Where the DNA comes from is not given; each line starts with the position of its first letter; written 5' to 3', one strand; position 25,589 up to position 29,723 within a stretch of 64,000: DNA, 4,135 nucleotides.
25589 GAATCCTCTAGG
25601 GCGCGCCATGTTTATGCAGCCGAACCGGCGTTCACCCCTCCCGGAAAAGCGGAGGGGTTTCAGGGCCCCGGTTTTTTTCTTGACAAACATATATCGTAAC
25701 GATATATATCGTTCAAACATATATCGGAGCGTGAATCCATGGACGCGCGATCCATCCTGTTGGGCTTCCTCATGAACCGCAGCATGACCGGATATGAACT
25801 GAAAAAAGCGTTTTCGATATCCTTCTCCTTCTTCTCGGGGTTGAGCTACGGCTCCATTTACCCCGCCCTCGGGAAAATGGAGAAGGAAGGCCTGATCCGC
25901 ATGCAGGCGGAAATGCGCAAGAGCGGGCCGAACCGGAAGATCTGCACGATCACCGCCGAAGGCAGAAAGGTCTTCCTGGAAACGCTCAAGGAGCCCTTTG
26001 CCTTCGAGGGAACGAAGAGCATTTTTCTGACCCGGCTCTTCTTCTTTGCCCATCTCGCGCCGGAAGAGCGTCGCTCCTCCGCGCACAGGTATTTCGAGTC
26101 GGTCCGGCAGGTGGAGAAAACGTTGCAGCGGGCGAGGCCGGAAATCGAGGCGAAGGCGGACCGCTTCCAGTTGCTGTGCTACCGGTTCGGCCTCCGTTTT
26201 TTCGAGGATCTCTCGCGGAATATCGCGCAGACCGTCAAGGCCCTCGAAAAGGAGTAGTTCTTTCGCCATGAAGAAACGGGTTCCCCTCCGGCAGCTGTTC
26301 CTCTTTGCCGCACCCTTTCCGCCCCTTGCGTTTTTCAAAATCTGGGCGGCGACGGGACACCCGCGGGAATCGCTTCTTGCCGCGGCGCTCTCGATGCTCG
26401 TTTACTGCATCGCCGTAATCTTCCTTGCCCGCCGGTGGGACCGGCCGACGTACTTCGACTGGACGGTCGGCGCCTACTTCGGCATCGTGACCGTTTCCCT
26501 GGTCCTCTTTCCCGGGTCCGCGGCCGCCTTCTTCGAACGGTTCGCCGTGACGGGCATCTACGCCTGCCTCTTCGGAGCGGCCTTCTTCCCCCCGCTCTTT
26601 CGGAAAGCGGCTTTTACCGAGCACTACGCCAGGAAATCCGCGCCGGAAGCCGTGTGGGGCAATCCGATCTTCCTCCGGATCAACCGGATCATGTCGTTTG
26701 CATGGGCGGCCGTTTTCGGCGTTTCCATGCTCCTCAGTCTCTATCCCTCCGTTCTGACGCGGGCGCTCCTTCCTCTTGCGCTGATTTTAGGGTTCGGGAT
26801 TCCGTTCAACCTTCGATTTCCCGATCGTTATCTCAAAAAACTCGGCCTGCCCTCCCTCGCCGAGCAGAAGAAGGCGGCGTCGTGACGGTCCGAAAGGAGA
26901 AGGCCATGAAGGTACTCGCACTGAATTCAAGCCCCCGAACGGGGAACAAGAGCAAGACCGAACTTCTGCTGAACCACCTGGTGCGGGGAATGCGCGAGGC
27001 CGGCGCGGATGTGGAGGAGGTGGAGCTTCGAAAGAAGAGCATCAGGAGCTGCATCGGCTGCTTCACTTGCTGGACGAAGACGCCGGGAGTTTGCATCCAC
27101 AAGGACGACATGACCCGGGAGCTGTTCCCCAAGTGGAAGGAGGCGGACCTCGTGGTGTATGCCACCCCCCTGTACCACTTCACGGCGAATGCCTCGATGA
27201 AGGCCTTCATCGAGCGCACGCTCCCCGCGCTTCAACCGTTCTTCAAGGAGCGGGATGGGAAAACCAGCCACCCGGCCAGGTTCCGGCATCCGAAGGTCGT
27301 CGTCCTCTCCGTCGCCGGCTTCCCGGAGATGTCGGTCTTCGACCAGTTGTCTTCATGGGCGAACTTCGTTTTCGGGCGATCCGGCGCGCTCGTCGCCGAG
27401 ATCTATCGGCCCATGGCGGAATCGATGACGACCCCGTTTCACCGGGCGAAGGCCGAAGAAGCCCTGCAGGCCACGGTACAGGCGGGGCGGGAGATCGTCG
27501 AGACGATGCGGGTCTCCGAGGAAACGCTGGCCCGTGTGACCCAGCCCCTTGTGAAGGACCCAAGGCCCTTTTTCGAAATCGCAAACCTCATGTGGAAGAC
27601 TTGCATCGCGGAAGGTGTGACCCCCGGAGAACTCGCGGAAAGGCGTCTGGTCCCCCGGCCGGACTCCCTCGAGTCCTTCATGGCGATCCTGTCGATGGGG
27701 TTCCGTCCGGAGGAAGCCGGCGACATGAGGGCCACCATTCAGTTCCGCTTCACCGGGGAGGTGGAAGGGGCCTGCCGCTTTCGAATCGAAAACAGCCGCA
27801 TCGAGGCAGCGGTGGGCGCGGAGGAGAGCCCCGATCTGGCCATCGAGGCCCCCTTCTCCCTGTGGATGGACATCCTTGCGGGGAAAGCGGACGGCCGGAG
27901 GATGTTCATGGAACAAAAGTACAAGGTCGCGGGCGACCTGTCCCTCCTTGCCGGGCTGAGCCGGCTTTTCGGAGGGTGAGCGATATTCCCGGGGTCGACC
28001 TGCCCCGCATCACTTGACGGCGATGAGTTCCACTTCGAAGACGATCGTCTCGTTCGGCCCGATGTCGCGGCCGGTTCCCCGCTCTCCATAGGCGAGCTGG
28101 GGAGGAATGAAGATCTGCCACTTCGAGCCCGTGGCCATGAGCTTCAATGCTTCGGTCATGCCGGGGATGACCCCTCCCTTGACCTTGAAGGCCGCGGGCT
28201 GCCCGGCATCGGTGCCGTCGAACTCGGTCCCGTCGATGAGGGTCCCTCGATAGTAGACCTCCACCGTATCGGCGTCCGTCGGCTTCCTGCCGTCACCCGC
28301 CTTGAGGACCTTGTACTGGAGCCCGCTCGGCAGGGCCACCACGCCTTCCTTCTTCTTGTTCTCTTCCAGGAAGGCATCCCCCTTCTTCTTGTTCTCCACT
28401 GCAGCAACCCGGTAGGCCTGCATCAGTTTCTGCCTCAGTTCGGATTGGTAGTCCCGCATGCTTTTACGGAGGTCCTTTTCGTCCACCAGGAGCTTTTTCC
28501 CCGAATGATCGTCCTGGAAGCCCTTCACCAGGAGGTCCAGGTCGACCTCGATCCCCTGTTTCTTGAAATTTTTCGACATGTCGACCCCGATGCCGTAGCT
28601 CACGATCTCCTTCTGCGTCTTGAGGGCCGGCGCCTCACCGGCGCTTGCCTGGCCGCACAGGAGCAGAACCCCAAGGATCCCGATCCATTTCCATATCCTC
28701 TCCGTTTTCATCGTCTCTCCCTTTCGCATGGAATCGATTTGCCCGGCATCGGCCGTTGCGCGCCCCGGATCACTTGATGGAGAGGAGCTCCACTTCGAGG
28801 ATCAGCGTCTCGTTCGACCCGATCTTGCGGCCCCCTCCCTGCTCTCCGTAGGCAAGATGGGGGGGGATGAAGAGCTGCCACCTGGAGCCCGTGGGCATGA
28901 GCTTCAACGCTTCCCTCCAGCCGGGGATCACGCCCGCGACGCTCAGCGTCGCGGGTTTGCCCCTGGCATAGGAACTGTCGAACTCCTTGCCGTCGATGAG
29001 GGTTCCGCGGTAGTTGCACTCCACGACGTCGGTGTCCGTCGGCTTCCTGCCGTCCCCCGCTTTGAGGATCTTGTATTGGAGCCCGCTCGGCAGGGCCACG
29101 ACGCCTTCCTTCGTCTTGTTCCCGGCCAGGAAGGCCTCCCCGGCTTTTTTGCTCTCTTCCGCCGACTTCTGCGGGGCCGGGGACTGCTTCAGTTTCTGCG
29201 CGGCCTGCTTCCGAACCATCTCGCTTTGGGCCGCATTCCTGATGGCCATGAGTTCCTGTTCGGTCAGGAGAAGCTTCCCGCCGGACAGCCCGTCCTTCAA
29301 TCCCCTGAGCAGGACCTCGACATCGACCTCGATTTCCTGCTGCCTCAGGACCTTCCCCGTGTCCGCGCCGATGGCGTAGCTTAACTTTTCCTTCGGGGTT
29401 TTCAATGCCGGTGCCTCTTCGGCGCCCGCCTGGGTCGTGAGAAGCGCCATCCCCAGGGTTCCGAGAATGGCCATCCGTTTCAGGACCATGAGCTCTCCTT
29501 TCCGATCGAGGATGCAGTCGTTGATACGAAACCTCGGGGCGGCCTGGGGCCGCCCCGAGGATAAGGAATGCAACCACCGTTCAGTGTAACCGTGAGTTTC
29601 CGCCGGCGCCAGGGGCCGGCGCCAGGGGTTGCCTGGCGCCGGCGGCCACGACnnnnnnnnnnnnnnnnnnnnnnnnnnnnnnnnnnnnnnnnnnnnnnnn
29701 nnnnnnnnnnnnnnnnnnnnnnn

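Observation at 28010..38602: Sensor kinase + sigma-54 NtrC-type regulator, then a sigma-54 promoter driving CheY-like regulator / OmpB-like giant multicopper oxidase / two FkpA chaperones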

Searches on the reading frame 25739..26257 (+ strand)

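Call 13: search_protein_families(library=pfam, proteins=[window:25739-26257:+], max_evalue=0.001)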
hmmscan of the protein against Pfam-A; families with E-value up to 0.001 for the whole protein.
window:25739-26257:+ (172 aa): 2 families
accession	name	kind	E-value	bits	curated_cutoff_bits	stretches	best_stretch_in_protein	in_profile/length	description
PF03551.20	PadR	-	3.8e-14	52.9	27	1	7-79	1-73/75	Transcriptional regulator PadR-like family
PF13601.12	HTH_34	-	0.00014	22.4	27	1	34-84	25-74/80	Winged helix DNA-binding domain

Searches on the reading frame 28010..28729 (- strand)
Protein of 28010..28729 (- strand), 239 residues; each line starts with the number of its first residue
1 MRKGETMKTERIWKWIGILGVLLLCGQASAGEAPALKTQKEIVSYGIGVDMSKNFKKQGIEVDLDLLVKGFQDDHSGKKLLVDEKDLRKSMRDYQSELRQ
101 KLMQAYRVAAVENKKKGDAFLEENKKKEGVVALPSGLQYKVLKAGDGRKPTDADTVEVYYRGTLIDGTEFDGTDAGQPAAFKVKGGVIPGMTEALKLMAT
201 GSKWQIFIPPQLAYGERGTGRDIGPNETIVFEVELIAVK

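Call 4: search_protein_families(library=pfam, proteins=[window:28010-28729:-], max_evalue=0.01)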
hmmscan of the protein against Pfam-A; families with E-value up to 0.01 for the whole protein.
window:28010-28729:- (239 aa): 2 families
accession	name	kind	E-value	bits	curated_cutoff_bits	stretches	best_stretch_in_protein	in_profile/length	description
PF00254.34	FKBP_C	-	5.5e-27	94.4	21.1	1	148-236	3-94/94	FKBP-type peptidyl-prolyl cis-trans isomerase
PF01346.23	FKBP_N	-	5.8e-27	94.8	22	1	41-141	2-97/97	Domain amino terminal to FKBP-type peptidyl-prolyl isomerase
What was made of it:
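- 28010..28729 (-): Periplasmic FKBP-type isomerase, FkpA/Mip-like, copy 1 (probable start at the second Met, 28711). FKBP_N 6e-27 and FKBP_C 6e-27 (call 4).
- Checked: Two FKBP_N+FKBP_C proteins, 28770-29489 and 28010-28729 (call 4).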

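Call 45: search_protein_families(library=ncbifam, proteins=[window:28010-28729:-], max_evalue=0.001)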
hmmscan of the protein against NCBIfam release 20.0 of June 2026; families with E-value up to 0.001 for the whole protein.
window:28010-28729:- (239 aa): 5 families
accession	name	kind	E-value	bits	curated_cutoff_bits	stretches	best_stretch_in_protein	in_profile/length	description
NF008602.0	PRK11570.1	subfamily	1.3e-46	159.1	198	1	34-237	4-204/206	FKBP-type peptidyl-prolyl cis-trans isomerase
NF008150.0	PRK10902.1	equivalog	1.6e-43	149.1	215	1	53-239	65-249/271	FKBP-type peptidyl-prolyl cis-trans isomerase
NF053689.1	BamJ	equivalog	1.9e-27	96.7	100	1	100-235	41-184/184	BamJ family beta-barrel-assembly machinery protein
TIGR03516.1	ppisom_GldI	equivalog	2e-09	37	157.6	1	138-237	74-174/177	gliding motility-associated peptidyl-prolyl isomerase GldI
NF053691.1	BamM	equivalog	0.00028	20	315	0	139-182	103-145/376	BamM family beta-barrel-assembly machinery protein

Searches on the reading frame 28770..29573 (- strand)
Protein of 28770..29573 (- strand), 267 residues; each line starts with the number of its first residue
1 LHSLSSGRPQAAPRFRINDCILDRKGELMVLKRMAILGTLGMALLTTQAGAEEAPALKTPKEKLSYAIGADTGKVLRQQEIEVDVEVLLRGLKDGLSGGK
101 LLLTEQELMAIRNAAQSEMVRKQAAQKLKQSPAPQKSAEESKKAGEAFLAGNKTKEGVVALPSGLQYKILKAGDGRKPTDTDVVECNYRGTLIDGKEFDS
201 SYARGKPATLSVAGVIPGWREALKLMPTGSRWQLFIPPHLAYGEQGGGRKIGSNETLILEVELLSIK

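Call 4: search_protein_families(library=pfam, proteins=[window:28770-29573:-], max_evalue=0.01)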
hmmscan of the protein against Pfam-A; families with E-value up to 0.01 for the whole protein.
window:28770-29573:- (267 aa): 2 families
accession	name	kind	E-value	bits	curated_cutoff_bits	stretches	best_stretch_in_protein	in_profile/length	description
PF00254.34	FKBP_C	-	9.5e-27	93.6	21.1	1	176-264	3-94/94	FKBP-type peptidyl-prolyl cis-trans isomerase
PF01346.23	FKBP_N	-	5.2e-25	88.6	22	1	61-169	1-97/97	Domain amino terminal to FKBP-type peptidyl-prolyl isomerase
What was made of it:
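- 28770..29489 (-): Periplasmic FKBP-type isomerase, FkpA/Mip-like, copy 2 (239 aa from the ATG at 29489, SD AAGGAG). FKBP_N 5e-25 and FKBP_C 1e-26 (call 4).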

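Call 45: search_protein_families(library=ncbifam, proteins=[window:28770-29489:-], max_evalue=0.001)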
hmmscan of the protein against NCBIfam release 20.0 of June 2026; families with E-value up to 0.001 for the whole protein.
window:28770-29489:- (239 aa): 5 families
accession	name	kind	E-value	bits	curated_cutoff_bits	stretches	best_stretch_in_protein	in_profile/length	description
NF008150.0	PRK10902.1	equivalog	4.2e-46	157.5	215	1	21-239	33-249/271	FKBP-type peptidyl-prolyl cis-trans isomerase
NF008602.0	PRK11570.1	subfamily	6.9e-46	156.7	198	1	27-238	4-205/206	FKBP-type peptidyl-prolyl cis-trans isomerase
NF053689.1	BamJ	equivalog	1.1e-26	94.2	100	1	109-235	52-184/184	BamJ family beta-barrel-assembly machinery protein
TIGR03516.1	ppisom_GldI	equivalog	3.8e-12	45.9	157.6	1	139-239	75-176/177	gliding motility-associated peptidyl-prolyl isomerase GldI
NF053691.1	BamM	equivalog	2.7e-06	26.6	315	1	139-202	103-173/376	BamM family beta-barrel-assembly machinery protein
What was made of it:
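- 28770..29489 (-): NCBIfam FkpA and FklB models are hit below their cut-offs (call 45).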
